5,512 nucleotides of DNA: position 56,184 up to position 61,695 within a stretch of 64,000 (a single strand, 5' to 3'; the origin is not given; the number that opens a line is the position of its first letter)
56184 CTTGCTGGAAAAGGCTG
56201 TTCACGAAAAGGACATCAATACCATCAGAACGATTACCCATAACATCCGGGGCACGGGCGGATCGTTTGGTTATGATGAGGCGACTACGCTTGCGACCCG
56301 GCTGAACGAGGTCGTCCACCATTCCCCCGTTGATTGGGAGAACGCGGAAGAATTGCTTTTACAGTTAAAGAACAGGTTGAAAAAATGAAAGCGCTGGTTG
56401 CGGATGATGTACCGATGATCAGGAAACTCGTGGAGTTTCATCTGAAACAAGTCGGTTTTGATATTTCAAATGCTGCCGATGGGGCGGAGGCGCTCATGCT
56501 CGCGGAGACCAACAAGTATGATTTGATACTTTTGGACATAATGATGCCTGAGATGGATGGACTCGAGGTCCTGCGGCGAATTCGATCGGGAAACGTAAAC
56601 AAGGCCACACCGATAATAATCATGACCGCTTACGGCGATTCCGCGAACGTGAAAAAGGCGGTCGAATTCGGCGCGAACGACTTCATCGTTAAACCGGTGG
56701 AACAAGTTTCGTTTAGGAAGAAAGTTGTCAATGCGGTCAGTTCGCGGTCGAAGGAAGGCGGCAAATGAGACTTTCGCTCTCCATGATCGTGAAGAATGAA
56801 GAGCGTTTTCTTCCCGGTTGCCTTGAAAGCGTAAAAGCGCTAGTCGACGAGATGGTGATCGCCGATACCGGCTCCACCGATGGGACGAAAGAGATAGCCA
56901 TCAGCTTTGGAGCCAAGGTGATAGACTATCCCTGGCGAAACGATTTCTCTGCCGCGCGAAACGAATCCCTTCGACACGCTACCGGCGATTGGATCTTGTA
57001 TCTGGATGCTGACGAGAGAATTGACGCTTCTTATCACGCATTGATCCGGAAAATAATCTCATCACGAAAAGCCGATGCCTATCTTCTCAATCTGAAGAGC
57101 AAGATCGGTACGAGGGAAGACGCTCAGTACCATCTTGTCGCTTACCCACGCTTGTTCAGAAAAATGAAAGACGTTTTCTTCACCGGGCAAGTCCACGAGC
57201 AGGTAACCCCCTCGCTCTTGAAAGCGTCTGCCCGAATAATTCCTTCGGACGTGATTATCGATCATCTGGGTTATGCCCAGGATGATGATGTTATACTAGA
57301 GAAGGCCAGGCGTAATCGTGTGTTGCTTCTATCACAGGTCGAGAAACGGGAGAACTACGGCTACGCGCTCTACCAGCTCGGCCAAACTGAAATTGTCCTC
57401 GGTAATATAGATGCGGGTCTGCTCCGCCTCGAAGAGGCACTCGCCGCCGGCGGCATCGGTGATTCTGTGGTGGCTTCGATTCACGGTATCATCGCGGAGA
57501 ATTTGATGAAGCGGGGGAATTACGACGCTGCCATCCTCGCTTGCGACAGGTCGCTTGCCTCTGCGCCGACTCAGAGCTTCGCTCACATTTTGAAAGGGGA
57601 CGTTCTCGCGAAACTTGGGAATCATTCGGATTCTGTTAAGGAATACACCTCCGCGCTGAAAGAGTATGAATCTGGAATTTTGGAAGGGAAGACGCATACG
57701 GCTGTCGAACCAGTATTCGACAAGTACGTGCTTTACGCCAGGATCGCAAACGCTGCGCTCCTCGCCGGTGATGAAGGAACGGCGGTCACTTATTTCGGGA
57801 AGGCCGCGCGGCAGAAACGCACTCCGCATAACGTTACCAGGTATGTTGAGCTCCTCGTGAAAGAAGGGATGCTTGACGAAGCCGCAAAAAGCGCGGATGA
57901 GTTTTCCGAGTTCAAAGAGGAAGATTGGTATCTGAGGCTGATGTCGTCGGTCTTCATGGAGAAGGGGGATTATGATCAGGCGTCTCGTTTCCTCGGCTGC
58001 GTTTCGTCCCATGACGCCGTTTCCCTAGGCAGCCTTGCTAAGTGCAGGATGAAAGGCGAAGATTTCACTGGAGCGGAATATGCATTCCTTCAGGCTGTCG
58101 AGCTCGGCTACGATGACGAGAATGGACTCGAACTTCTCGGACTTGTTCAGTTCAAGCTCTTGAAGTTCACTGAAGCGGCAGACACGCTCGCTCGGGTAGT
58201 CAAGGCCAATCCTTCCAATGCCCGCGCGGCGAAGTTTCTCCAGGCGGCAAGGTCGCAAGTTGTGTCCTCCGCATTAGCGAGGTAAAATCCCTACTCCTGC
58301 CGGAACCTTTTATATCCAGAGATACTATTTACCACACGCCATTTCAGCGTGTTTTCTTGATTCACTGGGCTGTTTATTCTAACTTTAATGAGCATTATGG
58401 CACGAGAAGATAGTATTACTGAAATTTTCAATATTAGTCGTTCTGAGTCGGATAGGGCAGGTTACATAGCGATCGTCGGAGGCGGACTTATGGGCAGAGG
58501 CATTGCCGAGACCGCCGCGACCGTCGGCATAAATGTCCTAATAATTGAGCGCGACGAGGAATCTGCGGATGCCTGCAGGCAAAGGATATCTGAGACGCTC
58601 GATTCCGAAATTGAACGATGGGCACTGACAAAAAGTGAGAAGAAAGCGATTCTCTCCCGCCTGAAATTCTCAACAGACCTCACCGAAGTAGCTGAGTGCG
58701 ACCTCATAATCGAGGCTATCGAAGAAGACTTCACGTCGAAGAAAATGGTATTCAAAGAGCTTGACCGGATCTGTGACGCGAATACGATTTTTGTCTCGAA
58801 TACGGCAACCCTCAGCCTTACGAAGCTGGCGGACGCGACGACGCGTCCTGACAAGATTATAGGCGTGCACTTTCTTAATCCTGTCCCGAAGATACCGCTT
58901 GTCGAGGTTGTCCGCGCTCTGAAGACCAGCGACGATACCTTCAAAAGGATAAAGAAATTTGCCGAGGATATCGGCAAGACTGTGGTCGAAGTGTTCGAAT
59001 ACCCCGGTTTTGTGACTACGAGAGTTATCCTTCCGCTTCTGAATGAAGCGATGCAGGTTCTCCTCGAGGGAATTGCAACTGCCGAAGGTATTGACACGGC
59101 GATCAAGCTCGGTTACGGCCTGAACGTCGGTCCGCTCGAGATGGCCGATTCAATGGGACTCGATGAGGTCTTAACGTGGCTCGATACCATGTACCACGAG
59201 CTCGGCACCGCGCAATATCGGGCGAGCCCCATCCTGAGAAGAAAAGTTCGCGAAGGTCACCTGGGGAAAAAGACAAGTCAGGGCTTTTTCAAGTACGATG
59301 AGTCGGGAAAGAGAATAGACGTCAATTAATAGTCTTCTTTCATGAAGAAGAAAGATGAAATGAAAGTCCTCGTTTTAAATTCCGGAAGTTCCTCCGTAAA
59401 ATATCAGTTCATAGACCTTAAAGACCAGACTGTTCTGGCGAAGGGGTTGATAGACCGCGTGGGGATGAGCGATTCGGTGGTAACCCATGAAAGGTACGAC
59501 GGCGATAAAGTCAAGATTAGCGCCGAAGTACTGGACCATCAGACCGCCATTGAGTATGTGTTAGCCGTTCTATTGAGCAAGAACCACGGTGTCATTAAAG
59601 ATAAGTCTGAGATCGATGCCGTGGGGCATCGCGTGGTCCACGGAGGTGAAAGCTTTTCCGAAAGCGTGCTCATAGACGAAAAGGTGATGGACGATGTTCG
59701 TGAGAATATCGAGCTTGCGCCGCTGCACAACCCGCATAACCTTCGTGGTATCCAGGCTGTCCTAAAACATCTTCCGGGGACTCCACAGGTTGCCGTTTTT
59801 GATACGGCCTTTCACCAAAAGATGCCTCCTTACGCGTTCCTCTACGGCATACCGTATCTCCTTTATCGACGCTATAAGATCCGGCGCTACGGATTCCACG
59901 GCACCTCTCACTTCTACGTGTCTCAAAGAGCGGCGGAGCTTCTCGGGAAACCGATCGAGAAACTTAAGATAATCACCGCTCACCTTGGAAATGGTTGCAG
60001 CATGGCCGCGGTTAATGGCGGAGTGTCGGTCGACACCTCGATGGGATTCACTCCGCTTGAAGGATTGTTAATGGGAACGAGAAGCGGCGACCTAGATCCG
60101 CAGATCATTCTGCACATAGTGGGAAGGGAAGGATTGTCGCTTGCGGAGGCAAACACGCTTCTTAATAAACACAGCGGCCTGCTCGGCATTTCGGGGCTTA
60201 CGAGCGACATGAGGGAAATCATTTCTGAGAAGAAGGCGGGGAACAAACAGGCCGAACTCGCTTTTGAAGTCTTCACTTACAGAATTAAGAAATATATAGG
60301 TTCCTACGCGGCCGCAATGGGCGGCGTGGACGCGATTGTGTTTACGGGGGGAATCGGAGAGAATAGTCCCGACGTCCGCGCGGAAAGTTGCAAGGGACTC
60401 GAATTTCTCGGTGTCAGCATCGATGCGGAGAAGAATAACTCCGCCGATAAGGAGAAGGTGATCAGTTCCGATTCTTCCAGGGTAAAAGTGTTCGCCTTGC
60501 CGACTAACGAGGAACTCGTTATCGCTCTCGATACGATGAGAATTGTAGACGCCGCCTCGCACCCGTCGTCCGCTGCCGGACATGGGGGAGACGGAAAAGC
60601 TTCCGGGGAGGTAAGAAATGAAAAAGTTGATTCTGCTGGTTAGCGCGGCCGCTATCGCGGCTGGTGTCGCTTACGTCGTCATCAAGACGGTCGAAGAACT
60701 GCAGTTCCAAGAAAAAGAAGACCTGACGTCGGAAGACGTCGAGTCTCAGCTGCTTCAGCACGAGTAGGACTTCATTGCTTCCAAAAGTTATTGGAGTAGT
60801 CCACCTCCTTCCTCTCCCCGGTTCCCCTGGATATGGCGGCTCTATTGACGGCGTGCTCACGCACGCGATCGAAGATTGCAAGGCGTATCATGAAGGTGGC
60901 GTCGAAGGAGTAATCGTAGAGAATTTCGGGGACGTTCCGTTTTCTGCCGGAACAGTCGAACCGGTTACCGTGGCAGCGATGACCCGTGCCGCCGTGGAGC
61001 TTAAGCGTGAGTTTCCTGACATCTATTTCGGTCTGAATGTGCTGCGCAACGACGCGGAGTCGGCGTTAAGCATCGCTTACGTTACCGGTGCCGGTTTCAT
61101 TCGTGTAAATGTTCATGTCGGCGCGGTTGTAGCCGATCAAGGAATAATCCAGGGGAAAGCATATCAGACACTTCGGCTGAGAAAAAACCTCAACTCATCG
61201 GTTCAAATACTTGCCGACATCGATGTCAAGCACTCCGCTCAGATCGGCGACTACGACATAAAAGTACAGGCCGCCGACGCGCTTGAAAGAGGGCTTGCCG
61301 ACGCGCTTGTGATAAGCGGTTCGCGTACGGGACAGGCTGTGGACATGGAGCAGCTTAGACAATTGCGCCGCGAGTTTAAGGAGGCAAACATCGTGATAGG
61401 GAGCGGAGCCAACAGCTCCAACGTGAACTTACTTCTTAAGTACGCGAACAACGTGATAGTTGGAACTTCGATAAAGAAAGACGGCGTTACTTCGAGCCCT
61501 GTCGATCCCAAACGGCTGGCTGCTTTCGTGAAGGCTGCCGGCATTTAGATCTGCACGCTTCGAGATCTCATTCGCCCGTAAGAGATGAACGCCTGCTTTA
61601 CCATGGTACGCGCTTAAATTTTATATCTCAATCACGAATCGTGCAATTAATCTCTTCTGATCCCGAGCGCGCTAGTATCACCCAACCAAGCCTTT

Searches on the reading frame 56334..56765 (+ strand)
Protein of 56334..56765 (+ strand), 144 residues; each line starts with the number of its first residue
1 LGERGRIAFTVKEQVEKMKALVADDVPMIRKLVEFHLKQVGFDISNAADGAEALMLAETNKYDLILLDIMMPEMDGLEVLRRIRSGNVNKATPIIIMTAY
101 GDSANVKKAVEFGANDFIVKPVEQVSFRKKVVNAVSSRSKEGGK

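Call 22: search_protein_families(library=pfam, proteins=[window:56334-56765:+], max_evalue=0.05)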
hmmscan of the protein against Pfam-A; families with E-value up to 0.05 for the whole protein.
window:56334-56765:+ (144 aa): 3 families
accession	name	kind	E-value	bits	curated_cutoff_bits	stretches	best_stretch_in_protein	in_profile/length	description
PF00072.30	Response_reg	-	7.2e-31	107.1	30.2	1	21-131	2-110/111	Response regulator receiver domain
PF24896.1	Receiver_CRE1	-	0.0023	18.6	27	1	15-122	4-122/136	AHK4/CRE1/WOL first receiver domain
PF23198.2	PDE8A_N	-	0.035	14.4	29.6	1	39-108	32-102/147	PDE8A-like, N-terminal domain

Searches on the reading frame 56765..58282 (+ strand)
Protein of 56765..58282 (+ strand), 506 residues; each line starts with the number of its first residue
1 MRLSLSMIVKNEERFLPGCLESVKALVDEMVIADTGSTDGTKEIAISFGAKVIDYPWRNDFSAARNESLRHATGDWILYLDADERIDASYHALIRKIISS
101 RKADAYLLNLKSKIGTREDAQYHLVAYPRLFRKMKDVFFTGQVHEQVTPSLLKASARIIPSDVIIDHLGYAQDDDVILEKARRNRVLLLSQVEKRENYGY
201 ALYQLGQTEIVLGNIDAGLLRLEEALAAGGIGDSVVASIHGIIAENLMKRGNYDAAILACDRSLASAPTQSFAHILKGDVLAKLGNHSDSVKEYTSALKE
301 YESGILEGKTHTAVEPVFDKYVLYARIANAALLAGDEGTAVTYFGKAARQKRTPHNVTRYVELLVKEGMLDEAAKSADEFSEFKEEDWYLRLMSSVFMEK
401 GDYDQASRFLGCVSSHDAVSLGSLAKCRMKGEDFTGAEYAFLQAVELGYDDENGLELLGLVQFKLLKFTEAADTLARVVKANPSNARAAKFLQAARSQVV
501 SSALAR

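Call 22: search_protein_families(library=pfam, proteins=[window:56765-58282:+], max_evalue=0.05)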
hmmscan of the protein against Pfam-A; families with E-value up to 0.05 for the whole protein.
window:56765-58282:+ (506 aa): 17 families
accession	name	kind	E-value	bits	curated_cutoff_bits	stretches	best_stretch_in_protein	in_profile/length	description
PF00535.33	Glycos_transf_2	-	2.4e-22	80.1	23.3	1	6-144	3-150/168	Glycosyl transferase family 2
PF07719.23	TPR_2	-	5.1e-15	54.7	27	0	242-269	6-33/34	Tetratricopeptide repeat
PF13432.12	TPR_16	-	4e-12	46.8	32.7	2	203-270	1-64/65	Tetratricopeptide repeat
PF00515.34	TPR_1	-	6.9e-11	41.9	27.8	0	246-268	10-32/34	Tetratricopeptide repeat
PF14559.12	TPR_19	-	2e-09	38.1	25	0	247-299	1-53/68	Tetratricopeptide repeat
PF13428.12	TPR_14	-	1.2e-07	32.1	23.5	0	244-279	8-43/44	Tetratricopeptide repeat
PF13704.12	Glyco_tranf_2_4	-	2.8e-07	31.4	27.5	1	10-86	1-84/98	Glycosyl transferase family 2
PF13181.12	TPR_8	-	4.3e-06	26.9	25.7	0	274-299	4-29/34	Tetratricopeptide repeat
PF12895.13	ANAPC3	-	2.1e-05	25.1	27.2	0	244-290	30-75/82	Anaphase-promoting complex, cyclosome, subunit 3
PF13414.12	TPR_11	-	3.8e-05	23.7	26.8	0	278-299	1-22/42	TPR repeat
PF13174.12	TPR_6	-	0.00014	22.7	26.3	0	457-484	5-32/33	Tetratricopeptide repeat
PF09976.15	TPR_21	-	0.00025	21.3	25.5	1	243-304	119-179/193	Tetratricopeptide repeat-like domain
PF13424.12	TPR_12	-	0.00047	20.7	30.1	0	237-299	3-73/77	Tetratricopeptide repeat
PF13176.12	TPR_7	-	0.00075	19.9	27.9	0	247-268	9-30/36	Tetratricopeptide repeat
PF13431.12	TPR_17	-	0.0049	17.5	24.4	0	259-289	1-31/34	Tetratricopeptide repeat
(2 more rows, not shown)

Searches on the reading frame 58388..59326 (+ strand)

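Call 22: search_protein_families(library=pfam, proteins=[window:58388-59326:+], max_evalue=0.05)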
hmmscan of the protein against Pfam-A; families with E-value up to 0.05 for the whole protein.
window:58388-59326:+ (313 aa): 14 families
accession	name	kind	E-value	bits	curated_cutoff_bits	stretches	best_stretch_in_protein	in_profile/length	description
PF02737.24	3HCDH_N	-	8.2e-59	199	22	1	27-202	2-177/180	3-hydroxyacyl-CoA dehydrogenase, NAD binding domain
PF00725.27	3HCDH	-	7.5e-27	94.1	22.1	1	207-303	1-97/97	3-hydroxyacyl-CoA dehydrogenase, C-terminal domain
PF03807.23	F420_oxidored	-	1.4e-05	26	21.6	1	27-69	2-46/94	NADP oxidoreductase coenzyme F420-dependent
PF03721.20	UDPG_MGDP_dh_N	-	0.00016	21.8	27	1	27-110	3-83/187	UDP-glucose/GDP-mannose dehydrogenase family, NAD binding domain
PF07992.20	Pyr_redox_2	-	0.0004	20.4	26.1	1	26-76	144-194/291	Pyridine nucleotide-disulphide oxidoreductase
PF03435.24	Sacchrp_dh_NADP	-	0.00051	20.8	25.1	1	27-92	1-65/129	Saccharopine dehydrogenase NADP binding domain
PF01266.30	DAO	-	0.0006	19.9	27.9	1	27-63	2-38/353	FAD dependent oxidoreductase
PF03446.21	NAD_binding_2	-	0.0007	20.1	21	1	27-104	2-75/161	NAD binding domain of 6-phosphogluconate dehydrogenase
PF01210.29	NAD_Gly3P_dh_N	-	0.001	19.5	23.1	1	27-138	2-102/158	NAD-dependent glycerol-3-phosphate dehydrogenase N-terminus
PF02254.24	TrkA_N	-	0.0018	19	23.8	1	27-66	1-40/116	TrkA-N domain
PF22660.2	RS_preATP-grasp-like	-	0.0039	18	27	1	27-68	4-42/98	Ribonucleotide synthetase preATP-grasp domain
PF00070.33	Pyr_redox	-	0.0057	17.6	22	1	27-75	2-50/82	Pyridine nucleotide-disulphide oxidoreductase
PF01494.25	FAD_binding_3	-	0.013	15.1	22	1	27-67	4-44/349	FAD binding domain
PF01262.27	AlaDh_PNT_C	-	0.017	15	23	1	24-90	28-79/214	Alanine dehydrogenase/PNT, C-terminal domain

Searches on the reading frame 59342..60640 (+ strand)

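Call 22: search_protein_families(library=pfam, proteins=[window:59342-60640:+], max_evalue=0.05)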
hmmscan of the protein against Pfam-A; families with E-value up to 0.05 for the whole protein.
window:59342-60640:+ (433 aa): 1 family
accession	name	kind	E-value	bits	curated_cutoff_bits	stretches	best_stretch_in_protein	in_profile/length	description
PF00871.23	Acetate_kinase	-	6.4e-159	529.3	22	1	8-395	1-391/392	Acetokinase family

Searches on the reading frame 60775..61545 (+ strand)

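Call 22: search_protein_families(library=pfam, proteins=[window:60775-61545:+], max_evalue=0.05)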
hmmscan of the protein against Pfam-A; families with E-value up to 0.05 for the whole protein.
window:60775-61545:+ (257 aa): 2 families
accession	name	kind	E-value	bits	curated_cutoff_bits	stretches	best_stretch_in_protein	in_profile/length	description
PF03437.21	BtpA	-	7.1e-85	284.9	30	1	5-255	5-252/254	BtpA family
PF00478.31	IMPDH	-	0.025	14.1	25.6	1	149-230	91-173/345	IMP dehydrogenase / GMP reductase domain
